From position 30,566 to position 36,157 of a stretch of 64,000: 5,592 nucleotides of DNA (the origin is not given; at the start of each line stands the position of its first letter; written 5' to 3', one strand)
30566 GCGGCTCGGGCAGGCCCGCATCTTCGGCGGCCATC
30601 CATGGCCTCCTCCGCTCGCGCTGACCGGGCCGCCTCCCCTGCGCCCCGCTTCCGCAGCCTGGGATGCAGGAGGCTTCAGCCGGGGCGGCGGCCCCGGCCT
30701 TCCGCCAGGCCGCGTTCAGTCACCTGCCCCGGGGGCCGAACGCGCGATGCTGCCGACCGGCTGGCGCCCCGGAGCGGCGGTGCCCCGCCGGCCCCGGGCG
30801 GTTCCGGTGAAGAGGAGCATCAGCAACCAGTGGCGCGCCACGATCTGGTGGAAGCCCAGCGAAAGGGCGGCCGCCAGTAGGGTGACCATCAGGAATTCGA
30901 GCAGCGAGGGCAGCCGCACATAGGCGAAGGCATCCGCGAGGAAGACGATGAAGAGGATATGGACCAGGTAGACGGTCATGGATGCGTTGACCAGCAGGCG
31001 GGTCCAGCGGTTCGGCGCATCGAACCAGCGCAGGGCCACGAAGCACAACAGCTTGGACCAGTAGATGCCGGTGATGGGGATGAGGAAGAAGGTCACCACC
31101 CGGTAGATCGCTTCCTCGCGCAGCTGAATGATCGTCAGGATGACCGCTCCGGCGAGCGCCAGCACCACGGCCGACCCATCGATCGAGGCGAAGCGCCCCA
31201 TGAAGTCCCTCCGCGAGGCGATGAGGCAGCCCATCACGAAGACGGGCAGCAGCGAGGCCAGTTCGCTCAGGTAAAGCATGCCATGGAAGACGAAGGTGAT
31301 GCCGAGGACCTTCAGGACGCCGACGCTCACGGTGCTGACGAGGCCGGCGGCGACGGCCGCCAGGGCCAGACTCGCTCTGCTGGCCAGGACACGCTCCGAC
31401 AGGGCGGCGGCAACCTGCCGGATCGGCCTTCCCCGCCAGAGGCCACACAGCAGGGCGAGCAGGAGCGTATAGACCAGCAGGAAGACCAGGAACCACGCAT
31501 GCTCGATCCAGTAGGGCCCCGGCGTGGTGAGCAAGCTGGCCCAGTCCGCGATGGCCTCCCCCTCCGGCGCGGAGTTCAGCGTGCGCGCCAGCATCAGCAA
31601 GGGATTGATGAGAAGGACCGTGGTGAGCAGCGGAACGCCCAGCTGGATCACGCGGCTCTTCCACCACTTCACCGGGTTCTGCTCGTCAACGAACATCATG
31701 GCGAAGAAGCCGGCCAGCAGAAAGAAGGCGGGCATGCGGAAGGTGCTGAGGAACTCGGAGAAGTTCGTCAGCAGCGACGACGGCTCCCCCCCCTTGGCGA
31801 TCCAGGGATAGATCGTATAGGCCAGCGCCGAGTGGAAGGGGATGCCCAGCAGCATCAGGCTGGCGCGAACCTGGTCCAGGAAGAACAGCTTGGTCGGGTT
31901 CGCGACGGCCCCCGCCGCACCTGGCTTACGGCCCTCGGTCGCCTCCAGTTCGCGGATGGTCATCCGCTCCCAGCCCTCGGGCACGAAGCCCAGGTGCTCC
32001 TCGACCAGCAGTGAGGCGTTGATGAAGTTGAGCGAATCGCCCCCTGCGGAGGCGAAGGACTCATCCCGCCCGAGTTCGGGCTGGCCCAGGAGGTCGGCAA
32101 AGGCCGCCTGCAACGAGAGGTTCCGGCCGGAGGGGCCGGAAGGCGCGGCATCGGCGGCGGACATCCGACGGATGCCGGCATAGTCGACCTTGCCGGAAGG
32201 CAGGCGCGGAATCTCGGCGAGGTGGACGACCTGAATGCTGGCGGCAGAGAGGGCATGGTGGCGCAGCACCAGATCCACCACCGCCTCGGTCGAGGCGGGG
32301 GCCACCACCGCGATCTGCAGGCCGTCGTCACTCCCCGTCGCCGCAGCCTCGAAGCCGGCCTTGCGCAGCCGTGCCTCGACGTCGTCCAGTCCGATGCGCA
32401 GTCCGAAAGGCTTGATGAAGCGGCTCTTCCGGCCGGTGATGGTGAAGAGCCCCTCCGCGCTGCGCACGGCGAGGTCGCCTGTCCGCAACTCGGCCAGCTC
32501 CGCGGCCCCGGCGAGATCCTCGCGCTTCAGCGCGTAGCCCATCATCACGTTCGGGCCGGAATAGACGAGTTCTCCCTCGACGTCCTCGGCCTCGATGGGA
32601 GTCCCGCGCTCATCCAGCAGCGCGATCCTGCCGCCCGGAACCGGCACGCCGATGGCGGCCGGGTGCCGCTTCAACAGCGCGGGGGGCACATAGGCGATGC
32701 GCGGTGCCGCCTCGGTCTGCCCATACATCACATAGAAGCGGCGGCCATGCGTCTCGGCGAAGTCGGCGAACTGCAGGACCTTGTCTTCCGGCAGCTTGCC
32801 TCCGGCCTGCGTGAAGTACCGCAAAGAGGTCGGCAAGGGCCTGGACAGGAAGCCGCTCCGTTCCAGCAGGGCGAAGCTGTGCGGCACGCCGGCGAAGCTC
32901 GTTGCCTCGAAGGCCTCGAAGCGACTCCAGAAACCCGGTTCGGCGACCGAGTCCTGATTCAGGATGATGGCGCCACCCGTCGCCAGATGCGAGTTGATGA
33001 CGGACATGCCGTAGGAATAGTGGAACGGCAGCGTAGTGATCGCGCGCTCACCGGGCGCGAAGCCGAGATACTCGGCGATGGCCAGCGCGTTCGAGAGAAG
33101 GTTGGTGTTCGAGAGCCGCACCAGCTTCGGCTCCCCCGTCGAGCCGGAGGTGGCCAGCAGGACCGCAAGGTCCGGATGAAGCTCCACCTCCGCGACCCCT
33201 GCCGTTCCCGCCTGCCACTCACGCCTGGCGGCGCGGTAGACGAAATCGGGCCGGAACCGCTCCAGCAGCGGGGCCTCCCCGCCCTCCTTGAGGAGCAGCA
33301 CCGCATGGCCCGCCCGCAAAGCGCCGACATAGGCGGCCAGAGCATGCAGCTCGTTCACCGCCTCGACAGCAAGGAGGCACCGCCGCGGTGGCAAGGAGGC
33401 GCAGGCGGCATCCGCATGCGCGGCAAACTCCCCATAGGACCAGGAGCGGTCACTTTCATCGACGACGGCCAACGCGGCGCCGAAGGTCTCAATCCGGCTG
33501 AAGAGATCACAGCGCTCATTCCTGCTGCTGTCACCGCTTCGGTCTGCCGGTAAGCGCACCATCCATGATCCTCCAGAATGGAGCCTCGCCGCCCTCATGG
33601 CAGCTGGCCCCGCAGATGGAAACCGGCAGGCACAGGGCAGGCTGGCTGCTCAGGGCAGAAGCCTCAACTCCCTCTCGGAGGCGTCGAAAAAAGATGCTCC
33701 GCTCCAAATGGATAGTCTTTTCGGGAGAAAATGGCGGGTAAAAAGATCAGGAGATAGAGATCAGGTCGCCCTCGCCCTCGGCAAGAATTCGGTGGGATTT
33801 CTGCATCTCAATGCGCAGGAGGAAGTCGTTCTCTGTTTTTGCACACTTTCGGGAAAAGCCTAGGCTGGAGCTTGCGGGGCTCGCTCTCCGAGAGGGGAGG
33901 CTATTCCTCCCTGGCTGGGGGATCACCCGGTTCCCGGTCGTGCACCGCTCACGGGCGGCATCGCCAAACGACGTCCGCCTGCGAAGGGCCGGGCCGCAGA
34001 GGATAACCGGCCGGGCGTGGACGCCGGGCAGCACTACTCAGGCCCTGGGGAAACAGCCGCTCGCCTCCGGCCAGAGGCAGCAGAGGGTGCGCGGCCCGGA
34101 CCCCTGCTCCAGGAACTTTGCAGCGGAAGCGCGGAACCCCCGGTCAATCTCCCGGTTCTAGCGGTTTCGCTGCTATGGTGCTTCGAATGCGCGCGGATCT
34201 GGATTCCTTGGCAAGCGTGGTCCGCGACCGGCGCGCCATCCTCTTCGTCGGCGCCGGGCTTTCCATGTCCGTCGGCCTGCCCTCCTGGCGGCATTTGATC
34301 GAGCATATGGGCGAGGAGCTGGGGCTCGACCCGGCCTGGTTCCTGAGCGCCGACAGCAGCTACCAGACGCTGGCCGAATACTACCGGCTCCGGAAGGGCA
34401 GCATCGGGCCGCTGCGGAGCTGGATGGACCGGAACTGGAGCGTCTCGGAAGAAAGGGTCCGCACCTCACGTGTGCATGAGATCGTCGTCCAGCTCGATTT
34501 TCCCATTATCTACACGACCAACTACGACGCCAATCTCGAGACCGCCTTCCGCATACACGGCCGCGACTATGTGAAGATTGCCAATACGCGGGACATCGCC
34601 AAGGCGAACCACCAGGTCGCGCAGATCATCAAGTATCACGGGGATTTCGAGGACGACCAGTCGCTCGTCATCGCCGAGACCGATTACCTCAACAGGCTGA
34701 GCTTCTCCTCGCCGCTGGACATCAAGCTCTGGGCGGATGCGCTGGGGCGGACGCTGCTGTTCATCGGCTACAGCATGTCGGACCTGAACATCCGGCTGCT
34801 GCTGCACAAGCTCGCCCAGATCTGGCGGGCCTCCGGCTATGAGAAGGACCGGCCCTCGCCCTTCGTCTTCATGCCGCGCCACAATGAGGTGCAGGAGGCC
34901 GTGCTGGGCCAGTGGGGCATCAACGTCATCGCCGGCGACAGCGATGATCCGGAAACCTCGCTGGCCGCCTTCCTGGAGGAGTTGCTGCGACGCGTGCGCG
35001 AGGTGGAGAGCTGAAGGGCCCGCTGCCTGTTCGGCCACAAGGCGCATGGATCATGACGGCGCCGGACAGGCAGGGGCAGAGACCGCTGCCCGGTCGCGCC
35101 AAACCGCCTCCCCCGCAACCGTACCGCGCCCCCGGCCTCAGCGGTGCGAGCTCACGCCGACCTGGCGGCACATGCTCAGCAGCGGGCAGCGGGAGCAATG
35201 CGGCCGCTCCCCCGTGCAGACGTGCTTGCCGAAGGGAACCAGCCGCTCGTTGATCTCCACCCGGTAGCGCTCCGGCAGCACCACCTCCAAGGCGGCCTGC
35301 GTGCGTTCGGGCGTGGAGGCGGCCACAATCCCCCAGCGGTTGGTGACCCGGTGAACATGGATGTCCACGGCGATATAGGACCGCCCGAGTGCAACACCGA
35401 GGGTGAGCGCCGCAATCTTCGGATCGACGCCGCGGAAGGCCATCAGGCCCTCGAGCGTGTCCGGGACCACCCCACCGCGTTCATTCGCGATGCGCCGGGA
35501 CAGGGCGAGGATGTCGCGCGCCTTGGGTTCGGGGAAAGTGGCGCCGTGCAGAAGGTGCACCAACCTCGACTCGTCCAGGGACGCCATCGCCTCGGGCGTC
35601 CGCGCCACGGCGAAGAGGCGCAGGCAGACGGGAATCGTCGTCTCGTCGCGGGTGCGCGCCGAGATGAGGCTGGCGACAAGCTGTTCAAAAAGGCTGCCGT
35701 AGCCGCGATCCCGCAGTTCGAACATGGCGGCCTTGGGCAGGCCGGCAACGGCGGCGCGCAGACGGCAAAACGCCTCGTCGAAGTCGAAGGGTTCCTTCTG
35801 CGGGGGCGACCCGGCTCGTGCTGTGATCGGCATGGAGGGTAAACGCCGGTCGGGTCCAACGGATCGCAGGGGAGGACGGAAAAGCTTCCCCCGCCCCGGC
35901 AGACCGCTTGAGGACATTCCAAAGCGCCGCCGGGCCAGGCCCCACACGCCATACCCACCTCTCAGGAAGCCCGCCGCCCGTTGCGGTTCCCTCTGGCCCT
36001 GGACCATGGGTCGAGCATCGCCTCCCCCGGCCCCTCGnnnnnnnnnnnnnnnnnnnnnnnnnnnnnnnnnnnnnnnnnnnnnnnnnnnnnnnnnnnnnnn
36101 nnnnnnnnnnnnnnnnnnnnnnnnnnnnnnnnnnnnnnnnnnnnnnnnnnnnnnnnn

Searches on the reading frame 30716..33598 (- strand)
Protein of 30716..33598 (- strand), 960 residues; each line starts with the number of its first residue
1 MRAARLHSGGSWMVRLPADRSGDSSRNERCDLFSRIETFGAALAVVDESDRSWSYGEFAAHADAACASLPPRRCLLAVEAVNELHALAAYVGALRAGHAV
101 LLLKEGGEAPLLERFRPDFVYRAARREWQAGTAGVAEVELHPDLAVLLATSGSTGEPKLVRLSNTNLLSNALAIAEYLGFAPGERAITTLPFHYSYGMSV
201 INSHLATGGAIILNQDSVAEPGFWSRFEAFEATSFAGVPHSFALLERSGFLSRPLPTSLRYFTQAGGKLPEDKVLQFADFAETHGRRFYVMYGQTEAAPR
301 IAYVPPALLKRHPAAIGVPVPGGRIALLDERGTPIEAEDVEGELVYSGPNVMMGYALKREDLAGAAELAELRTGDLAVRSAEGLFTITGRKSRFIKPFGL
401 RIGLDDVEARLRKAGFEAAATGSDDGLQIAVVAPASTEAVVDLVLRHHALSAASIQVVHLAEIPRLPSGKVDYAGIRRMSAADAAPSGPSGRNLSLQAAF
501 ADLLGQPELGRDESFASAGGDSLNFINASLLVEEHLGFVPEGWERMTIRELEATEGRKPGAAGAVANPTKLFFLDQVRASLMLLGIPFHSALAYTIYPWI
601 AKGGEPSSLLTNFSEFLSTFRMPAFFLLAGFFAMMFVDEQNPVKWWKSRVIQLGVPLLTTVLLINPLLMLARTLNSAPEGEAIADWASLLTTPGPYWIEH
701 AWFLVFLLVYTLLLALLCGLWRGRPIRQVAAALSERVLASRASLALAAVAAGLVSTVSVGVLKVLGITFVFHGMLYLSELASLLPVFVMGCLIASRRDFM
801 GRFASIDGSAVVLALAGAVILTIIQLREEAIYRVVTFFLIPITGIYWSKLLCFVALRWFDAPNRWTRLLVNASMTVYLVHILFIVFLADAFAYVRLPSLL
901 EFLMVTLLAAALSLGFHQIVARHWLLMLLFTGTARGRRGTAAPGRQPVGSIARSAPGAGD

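Call 12: search_protein_families(library=pfam, max_evalue=0.001, proteins=[window:30716-33598:-])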
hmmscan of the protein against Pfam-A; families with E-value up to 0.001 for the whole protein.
window:30716-33598:- (960 aa): 3 families
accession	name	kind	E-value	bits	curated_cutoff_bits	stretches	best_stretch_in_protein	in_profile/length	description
PF00501.34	AMP-binding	-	1.8e-40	139.3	29.9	1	136-355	155-383/384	AMP-binding enzyme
PF01757.29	Acyl_transf_3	-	7.2e-25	88.2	31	1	573-915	3-323/326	Acyltransferase domain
PF00550.31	PP-binding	-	0.00022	21.8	20.8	1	496-538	3-47/67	Phosphopantetheine attachment site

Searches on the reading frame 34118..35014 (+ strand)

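Call 12: search_protein_families(library=pfam, max_evalue=0.001, proteins=[window:34118-35014:+])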
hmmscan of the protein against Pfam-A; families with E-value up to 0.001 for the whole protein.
window:34118-35014:+ (298 aa): 1 family
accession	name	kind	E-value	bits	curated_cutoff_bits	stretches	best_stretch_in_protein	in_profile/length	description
PF13289.12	SIR2_2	-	2.8e-25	89.5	24.5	1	130-271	2-141/141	SIR2-like domain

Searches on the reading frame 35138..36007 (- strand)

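Call 12: search_protein_families(library=pfam, max_evalue=0.001, proteins=[window:35138-36007:-])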
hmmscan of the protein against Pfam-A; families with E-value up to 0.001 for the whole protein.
window:35138-36007:- (289 aa): 1 family
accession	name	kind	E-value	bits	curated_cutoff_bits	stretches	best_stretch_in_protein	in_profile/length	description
PF00730.31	HhH-GPD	-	1.2e-19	71.1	26.2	1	111-245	1-107/108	HhH-GPD superfamily base excision DNA repair protein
